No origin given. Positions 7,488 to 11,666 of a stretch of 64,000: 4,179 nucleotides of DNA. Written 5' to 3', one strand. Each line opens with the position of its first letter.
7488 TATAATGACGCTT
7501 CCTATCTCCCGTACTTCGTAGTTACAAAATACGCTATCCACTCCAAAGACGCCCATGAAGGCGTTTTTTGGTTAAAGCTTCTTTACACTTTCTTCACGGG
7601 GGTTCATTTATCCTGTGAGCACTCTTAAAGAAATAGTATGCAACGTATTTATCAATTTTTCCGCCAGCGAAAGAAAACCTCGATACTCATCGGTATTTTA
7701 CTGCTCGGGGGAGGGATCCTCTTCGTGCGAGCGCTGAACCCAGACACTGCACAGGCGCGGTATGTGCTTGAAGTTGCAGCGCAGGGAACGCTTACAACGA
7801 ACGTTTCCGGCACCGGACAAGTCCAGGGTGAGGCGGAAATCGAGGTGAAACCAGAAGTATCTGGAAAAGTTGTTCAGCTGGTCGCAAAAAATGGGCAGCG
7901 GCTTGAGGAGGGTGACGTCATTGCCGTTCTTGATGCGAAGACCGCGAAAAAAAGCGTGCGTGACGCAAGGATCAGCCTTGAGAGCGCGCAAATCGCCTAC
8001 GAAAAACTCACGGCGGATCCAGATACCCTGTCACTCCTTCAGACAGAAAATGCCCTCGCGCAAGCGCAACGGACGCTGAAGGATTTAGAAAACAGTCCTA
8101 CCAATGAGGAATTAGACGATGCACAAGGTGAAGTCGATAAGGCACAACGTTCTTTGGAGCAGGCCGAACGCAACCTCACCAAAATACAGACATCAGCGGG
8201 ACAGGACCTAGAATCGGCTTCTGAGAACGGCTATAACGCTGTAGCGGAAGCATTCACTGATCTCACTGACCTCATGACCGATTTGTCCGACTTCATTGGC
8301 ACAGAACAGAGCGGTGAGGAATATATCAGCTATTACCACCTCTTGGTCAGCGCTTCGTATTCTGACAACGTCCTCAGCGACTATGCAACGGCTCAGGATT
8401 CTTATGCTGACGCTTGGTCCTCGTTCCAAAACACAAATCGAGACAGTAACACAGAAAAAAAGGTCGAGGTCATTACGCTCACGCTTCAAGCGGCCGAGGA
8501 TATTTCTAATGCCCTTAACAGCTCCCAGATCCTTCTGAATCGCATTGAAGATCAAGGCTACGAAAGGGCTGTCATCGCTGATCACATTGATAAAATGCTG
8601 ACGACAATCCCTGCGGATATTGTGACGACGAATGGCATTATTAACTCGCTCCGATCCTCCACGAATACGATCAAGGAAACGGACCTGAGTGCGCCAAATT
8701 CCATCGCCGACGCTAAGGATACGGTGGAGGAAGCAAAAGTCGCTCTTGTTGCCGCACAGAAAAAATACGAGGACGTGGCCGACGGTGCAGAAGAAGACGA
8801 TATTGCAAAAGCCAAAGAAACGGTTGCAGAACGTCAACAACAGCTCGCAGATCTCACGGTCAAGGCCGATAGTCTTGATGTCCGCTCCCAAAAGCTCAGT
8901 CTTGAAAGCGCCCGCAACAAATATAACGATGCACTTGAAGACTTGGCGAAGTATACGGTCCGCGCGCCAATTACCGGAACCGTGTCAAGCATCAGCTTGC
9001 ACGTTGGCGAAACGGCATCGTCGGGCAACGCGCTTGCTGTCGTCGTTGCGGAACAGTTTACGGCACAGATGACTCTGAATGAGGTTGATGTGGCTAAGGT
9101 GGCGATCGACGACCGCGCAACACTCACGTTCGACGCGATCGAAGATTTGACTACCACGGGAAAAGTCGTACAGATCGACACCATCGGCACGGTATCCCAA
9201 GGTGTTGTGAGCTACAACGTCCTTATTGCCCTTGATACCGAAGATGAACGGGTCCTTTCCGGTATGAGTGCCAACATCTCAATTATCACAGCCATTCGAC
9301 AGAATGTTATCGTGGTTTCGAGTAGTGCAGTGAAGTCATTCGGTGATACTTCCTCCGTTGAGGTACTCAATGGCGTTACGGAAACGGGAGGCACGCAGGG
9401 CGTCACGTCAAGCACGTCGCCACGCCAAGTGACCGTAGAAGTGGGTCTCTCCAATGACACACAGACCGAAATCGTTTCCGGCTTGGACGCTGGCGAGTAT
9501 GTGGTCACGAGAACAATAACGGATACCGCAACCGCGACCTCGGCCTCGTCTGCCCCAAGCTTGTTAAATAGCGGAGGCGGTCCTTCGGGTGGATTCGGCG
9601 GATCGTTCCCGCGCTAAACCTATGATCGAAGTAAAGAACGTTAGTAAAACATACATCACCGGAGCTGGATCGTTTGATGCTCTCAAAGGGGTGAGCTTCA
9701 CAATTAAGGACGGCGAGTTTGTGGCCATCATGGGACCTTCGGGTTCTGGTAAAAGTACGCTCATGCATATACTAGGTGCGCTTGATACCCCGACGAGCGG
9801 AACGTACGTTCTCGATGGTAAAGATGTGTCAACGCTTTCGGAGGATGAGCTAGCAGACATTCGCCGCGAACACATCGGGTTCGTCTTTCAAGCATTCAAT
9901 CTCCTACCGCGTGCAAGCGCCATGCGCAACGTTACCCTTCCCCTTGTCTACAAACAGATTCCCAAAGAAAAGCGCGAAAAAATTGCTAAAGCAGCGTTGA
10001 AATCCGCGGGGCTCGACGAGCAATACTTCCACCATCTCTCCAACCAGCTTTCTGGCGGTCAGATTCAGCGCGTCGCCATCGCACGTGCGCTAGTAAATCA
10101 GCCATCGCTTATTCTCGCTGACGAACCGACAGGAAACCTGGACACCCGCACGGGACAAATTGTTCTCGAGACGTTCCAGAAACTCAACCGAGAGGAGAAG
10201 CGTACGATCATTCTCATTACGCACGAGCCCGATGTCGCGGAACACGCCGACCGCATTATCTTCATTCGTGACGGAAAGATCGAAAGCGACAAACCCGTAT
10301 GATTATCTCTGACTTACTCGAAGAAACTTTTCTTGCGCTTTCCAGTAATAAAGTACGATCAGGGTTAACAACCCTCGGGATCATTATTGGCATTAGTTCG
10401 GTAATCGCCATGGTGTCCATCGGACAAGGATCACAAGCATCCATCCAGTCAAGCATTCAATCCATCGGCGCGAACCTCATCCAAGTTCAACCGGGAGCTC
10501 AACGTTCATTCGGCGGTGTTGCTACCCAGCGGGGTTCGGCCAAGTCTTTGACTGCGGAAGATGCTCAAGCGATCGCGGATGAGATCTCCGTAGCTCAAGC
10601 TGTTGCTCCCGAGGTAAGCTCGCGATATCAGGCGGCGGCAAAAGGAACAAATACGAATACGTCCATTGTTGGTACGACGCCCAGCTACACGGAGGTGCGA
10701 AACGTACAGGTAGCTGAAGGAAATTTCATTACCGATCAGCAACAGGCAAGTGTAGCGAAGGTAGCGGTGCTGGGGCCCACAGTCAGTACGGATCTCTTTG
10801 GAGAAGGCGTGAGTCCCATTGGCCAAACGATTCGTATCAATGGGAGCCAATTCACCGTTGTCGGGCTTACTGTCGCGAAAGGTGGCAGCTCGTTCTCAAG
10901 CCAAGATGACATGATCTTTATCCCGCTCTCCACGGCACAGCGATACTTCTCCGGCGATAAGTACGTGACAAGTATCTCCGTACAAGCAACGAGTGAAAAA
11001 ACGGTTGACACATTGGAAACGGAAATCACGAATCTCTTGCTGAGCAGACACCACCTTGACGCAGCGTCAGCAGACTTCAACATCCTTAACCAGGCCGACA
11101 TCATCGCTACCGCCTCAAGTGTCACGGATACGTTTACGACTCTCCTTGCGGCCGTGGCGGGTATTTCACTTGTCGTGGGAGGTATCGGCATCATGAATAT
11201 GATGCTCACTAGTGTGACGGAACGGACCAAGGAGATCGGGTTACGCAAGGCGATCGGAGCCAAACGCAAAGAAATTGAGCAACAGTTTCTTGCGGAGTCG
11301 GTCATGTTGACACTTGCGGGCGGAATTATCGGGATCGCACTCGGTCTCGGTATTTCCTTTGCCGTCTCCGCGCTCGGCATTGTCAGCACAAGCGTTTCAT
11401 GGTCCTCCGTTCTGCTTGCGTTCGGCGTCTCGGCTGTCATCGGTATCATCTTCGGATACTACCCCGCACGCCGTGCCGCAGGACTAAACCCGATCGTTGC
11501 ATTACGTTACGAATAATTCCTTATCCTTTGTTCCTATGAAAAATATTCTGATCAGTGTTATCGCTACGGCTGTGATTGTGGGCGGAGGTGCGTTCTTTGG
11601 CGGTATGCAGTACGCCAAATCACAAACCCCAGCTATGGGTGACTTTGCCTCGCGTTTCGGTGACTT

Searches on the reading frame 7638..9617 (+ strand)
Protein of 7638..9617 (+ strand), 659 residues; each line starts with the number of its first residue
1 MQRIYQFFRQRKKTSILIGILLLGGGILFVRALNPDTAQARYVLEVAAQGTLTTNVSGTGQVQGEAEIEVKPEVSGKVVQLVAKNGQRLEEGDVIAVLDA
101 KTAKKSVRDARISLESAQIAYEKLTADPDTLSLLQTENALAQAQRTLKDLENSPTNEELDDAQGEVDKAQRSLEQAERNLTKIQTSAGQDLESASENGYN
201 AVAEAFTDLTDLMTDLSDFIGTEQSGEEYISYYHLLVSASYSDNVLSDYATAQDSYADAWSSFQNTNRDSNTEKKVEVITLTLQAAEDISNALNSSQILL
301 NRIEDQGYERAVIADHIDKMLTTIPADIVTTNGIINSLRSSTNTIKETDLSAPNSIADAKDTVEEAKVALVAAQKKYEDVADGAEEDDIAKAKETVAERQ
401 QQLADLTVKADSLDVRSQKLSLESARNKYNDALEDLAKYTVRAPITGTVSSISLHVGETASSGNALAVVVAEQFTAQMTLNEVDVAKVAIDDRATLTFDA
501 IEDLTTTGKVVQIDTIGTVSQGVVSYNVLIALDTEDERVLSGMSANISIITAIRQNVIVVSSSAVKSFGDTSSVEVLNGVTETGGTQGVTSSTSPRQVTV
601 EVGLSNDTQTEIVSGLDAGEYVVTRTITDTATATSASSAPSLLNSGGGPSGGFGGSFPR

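Call 96: search_protein_families(library=pfam, proteins=[window:7638-9617:+], max_evalue=0.00001)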
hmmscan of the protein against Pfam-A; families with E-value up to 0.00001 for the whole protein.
window:7638-9617:+ (659 aa): 2 families
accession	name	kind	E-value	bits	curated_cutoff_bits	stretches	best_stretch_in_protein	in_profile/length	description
PF13437.12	HlyD_3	-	6.9e-11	43.3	22.2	1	440-536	1-100/106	HlyD family secretion protein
PF00364.28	Biotin_lipoyl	-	1.6e-06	28.3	22.1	0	66-98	41-73/73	Biotin-requiring enzyme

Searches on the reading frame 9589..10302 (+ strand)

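Call 96: search_protein_families(library=pfam, proteins=[window:9589-10302:+], max_evalue=0.00001)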
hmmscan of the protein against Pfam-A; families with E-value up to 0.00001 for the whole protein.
window:9589-10302:+ (237 aa): 2 families
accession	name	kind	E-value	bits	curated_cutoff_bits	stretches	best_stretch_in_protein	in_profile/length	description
PF00005.33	ABC_tran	-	1.5e-34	120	25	1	32-181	1-136/137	ABC transporter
PF02463.25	SMC_N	-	5.7e-07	29.6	40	0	42-227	24-212/220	RecF/RecN/SMC N terminal domain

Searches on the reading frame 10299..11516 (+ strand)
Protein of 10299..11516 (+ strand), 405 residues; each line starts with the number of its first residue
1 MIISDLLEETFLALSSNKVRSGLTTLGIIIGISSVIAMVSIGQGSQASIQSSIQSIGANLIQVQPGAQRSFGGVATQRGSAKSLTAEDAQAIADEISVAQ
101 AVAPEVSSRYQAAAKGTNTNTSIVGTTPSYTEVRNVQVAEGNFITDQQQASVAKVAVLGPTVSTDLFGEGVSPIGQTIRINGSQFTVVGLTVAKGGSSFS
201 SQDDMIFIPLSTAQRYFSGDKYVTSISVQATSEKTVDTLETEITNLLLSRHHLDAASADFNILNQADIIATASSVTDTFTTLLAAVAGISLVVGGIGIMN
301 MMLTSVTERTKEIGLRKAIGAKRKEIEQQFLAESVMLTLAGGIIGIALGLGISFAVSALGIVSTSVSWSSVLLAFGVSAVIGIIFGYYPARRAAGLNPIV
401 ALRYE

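Call 96: search_protein_families(library=pfam, proteins=[window:10299-11516:+], max_evalue=0.00001)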
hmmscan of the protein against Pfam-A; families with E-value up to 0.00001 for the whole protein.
window:10299-11516:+ (405 aa): 2 families
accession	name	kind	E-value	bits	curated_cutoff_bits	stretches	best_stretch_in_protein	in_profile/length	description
PF12704.14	MacB_PCD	-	3.7e-51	174.8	27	1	21-245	1-206/207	MacB-like periplasmic core domain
PF02687.27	FtsX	-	4.5e-21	75.5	25.5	1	285-398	2-120/120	FtsX-like permease C-terminal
